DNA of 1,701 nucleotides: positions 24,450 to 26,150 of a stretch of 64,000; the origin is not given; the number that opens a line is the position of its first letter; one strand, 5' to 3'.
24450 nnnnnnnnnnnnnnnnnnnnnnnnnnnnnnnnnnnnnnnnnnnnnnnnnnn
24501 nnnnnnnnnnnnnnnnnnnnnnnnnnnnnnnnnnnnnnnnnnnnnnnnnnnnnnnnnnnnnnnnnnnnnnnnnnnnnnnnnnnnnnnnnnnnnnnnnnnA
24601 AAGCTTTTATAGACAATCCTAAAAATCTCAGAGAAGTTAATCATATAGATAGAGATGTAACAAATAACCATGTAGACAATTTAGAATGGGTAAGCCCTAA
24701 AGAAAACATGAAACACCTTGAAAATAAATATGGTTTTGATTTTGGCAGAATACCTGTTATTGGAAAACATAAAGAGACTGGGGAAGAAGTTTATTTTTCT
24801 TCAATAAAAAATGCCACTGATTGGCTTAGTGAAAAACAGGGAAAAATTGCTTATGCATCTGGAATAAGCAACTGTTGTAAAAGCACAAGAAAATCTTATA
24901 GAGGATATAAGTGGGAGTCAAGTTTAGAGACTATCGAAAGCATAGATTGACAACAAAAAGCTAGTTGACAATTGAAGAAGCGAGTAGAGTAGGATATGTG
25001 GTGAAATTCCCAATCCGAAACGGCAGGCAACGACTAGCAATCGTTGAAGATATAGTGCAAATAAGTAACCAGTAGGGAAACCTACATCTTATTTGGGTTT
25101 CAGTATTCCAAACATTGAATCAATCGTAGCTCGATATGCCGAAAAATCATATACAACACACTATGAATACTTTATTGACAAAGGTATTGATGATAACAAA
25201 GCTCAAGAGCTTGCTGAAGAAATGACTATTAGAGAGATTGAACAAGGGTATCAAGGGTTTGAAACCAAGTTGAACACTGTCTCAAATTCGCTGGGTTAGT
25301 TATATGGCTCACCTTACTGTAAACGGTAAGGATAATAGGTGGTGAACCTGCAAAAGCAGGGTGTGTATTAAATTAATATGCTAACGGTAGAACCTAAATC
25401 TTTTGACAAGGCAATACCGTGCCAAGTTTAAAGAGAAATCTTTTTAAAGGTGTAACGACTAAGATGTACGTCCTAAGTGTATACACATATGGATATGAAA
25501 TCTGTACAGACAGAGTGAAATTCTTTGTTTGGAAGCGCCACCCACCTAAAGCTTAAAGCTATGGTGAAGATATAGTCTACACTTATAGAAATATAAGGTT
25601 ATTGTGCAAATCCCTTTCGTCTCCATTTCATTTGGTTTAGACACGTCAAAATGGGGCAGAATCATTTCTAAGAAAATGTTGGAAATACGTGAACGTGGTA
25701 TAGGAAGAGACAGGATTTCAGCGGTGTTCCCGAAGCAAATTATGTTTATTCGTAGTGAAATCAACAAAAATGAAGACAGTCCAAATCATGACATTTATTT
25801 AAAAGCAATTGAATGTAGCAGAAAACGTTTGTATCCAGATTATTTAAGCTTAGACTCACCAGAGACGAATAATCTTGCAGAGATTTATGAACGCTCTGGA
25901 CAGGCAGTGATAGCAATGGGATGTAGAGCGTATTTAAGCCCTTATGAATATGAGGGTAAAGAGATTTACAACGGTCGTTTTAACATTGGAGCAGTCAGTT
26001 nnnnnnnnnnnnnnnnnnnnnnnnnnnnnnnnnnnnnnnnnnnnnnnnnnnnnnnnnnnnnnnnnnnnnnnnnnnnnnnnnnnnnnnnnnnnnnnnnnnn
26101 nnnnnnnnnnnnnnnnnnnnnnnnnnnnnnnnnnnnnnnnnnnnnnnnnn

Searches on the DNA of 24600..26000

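Call 102: search_rna_families(source=window, start=24600, end=26000, threshold=evalue, max_evalue=1)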
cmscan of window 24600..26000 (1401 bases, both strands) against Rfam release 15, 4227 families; matches with E-value up to 1: 2.
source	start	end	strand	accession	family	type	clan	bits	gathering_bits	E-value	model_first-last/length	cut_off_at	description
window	25288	25598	+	RF00028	Intron_gpI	Intron;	-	48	50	8.6e-11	1-253/253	no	Group I catalytic intron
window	25050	25140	-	RF00327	snoZ194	Gene; snRNA; snoRNA; CD-box;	-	24.6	50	0.23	1-108/108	no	Small nucleolar RNA Z194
